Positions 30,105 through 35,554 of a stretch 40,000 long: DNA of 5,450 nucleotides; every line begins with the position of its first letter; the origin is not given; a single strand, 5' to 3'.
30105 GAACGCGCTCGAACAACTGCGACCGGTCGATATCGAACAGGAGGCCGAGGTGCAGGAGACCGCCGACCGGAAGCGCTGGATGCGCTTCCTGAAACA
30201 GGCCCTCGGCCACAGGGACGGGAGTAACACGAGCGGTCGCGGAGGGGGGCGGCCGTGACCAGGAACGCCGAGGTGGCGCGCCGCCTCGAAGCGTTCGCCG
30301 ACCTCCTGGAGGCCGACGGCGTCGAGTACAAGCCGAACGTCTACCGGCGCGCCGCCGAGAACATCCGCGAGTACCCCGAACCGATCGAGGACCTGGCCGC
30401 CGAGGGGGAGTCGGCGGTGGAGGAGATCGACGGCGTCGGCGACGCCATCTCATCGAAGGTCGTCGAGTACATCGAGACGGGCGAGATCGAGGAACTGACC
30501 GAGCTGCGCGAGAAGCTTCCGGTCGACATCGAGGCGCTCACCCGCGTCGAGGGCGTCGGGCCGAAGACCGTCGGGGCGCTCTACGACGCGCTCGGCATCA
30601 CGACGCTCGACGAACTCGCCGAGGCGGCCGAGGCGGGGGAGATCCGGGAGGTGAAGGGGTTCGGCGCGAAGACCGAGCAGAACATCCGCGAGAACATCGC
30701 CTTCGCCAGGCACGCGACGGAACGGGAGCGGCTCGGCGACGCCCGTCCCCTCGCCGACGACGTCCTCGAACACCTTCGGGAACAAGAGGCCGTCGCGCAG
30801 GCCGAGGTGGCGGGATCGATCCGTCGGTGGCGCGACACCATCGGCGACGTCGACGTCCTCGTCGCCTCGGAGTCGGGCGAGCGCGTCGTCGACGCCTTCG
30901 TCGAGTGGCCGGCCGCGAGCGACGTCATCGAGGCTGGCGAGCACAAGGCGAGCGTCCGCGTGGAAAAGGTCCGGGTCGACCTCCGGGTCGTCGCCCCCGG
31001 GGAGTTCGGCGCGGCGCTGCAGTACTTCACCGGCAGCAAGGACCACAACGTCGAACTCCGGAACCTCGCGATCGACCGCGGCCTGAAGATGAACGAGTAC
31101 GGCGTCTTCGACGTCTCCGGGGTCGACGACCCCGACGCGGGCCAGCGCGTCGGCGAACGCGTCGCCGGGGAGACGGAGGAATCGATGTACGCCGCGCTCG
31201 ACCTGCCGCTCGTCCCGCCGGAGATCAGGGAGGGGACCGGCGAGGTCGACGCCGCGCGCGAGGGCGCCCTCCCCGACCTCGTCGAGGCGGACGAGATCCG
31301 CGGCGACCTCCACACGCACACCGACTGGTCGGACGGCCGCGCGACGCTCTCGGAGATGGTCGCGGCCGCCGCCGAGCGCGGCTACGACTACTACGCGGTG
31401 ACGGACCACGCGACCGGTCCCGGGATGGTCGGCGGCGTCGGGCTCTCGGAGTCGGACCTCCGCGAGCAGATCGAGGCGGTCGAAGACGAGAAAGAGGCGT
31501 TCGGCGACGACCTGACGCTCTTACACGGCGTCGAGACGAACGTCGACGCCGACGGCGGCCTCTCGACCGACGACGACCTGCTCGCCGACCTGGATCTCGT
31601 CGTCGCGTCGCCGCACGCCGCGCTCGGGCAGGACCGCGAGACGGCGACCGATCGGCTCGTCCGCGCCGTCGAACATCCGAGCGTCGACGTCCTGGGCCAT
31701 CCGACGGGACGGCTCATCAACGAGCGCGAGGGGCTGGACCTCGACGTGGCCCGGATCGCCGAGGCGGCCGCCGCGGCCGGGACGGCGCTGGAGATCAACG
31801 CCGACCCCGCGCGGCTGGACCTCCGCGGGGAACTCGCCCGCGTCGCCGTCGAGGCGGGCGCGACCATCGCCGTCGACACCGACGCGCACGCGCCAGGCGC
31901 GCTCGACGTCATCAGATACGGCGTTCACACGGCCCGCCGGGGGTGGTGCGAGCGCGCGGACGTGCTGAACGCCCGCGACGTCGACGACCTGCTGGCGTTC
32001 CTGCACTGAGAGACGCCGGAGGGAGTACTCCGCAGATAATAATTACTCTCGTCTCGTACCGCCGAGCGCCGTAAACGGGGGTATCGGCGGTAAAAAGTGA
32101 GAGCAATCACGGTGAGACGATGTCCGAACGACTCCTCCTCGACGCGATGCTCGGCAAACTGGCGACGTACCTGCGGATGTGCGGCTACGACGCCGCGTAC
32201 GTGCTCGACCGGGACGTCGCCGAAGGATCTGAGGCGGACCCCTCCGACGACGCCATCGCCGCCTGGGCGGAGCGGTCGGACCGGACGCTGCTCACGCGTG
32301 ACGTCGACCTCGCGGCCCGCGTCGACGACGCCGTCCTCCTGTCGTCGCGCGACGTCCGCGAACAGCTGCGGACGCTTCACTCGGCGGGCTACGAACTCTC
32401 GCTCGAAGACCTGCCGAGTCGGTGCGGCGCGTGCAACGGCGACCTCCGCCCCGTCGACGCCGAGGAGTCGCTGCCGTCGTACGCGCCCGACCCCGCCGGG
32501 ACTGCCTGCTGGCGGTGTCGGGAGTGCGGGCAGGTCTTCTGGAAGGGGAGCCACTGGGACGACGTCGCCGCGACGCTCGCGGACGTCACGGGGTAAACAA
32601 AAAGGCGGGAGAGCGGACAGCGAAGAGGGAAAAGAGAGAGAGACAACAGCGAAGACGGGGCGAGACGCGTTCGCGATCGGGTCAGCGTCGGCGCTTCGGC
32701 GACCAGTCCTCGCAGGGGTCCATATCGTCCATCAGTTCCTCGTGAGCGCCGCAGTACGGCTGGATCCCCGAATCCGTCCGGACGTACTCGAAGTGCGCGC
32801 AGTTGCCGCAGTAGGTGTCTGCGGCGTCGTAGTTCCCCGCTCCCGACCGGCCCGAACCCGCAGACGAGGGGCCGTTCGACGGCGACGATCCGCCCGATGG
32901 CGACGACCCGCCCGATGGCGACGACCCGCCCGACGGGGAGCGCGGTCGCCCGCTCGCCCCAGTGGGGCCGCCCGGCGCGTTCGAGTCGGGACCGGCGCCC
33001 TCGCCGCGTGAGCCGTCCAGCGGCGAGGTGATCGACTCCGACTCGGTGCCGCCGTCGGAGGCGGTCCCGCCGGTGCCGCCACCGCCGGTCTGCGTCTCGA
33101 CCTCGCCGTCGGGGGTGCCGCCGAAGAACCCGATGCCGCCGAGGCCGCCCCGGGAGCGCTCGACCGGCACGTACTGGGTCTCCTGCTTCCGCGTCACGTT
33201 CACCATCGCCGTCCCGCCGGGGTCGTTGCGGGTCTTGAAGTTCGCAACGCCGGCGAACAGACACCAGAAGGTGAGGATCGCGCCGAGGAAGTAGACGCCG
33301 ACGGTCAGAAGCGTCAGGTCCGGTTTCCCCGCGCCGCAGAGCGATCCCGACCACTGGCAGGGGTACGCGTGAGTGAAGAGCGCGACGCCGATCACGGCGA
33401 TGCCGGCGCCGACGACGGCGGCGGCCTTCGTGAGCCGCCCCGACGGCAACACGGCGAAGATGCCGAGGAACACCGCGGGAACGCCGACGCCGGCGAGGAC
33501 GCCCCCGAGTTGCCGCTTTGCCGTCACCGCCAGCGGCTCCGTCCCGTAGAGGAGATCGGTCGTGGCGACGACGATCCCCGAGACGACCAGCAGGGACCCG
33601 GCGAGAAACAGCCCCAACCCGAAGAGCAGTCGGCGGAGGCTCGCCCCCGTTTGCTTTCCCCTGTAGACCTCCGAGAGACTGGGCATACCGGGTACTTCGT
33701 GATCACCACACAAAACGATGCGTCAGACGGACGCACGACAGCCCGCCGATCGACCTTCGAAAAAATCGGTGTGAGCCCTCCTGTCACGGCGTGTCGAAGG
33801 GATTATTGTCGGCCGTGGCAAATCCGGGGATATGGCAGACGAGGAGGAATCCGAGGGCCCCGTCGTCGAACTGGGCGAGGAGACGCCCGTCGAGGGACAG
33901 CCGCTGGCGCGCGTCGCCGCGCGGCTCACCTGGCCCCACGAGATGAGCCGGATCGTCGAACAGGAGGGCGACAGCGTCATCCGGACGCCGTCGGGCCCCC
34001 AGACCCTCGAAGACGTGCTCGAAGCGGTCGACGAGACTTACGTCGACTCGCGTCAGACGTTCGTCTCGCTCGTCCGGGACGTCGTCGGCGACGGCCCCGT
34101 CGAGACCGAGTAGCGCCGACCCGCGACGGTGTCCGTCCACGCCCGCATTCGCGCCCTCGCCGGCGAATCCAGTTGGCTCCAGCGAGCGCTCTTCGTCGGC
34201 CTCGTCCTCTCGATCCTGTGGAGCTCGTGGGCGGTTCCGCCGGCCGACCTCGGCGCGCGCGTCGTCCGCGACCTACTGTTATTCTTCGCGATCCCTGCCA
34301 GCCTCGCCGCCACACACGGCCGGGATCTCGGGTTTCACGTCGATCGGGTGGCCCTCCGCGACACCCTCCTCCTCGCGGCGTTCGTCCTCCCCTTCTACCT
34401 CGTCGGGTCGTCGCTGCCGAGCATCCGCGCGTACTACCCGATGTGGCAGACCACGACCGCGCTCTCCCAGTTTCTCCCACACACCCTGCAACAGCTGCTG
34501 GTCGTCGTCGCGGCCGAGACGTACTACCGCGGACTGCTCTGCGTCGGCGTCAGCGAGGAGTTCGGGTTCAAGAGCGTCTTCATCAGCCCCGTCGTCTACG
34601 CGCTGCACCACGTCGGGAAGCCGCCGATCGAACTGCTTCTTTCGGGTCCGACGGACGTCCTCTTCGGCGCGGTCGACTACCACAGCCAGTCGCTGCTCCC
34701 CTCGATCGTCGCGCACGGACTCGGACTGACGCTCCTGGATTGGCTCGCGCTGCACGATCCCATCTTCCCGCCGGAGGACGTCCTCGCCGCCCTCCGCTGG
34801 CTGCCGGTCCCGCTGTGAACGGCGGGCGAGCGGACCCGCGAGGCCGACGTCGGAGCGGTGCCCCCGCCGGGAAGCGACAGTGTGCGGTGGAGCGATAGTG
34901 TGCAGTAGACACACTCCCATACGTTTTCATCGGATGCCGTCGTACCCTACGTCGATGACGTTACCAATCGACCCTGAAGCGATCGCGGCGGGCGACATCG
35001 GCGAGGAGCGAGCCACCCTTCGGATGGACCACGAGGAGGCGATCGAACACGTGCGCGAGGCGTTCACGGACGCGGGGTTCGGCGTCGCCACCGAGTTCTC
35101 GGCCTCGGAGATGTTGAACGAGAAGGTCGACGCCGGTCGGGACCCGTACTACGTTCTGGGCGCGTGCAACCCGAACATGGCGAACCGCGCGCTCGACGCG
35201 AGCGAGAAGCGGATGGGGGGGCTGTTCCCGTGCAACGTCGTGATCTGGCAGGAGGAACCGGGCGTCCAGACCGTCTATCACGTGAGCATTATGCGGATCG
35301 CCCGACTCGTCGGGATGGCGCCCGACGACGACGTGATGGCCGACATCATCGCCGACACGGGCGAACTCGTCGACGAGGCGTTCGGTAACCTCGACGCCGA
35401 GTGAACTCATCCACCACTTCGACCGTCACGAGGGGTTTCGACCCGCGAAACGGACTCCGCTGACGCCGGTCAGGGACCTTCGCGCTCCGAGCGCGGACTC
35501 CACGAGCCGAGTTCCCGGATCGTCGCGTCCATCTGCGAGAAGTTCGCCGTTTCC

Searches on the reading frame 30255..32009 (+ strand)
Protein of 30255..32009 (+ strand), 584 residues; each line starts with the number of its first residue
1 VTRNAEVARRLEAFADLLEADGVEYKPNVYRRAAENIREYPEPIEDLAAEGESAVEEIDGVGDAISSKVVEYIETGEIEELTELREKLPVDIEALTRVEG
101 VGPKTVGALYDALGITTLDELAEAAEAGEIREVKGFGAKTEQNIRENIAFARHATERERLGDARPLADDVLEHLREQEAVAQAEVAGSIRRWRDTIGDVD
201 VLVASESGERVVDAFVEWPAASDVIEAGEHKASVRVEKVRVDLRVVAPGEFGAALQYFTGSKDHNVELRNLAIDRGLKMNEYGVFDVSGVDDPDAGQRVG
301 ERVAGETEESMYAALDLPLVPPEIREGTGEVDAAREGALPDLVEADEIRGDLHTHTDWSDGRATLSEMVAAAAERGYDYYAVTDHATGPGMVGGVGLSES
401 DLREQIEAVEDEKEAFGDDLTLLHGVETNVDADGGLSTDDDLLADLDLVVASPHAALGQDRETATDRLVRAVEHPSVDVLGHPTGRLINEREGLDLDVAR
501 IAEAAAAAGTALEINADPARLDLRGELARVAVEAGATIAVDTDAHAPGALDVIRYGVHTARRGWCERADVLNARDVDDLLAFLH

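Call 18: search_protein_families(library=pfam, proteins=[window:30255-32009:+], max_evalue=0.001)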
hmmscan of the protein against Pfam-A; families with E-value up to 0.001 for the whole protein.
window:30255-32009:+ (584 aa): 8 families
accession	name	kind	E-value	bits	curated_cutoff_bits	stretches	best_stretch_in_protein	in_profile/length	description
PF14791.11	DNA_pol_B_thumb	-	3.8e-22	78.4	25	1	254-326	1-63/63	DNA polymerase beta thumb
PF14716.13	HHH_8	-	2.3e-18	66.7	30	1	3-77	2-72/73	Helix-hairpin-helix domain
PF14520.12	HHH_5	-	1.5e-16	61.1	27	1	93-146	2-53/57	Helix-hairpin-helix domain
PF02811.25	PHP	-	4.3e-10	40.6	26.4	1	351-515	1-162/164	PHP domain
PF12826.13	HHH_2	-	3.2e-05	24.4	27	0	30-79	12-61/64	Helix-hairpin-helix motif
PF14792.12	DNA_pol_B_palm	-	0.00017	22.2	25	1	166-210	10-54/113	DNA polymerase beta palm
PF10391.15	DNA_pol_lambd_f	-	0.00036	20.7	29.8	0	95-123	3-30/51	Fingers domain of DNA polymerase lambda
PF00633.29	HHH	-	0.0005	20.2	24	0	87-111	5-29/30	Helix-hairpin-helix motif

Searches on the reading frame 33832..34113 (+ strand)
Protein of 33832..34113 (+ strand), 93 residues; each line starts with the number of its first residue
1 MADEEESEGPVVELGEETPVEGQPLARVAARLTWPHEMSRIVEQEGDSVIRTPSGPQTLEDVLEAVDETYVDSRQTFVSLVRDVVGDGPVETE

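Call 98: search_protein_families(library=pfam, proteins=[window:33832-34113:+], max_evalue=0.001)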
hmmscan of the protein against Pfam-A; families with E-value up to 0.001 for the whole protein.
window:33832-34113:+ (93 aa): 1 family
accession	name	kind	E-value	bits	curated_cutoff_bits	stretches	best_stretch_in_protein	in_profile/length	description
PF19102.7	DUF5789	-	7.3e-35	119.2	21.7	1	19-93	1-75/75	Family of unknown function (DUF5789)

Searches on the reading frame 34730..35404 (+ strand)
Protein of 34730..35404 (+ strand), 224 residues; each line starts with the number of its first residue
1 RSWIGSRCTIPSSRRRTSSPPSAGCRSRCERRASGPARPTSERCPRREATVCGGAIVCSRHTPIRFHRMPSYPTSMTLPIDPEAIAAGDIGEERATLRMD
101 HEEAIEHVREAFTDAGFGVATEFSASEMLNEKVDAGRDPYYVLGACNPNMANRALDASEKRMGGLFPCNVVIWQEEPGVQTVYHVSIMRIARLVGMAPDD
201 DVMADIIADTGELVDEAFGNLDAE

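Call 99: search_protein_families(library=pfam, proteins=[window:34730-35404:+], max_evalue=0.01)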
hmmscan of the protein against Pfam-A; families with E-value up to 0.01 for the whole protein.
window:34730-35404:+ (224 aa): 1 family
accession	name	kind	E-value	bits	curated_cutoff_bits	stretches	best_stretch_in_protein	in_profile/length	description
PF03625.19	DUF302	-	4.6e-14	52.5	23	1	126-185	4-61/63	Domain of unknown function DUF302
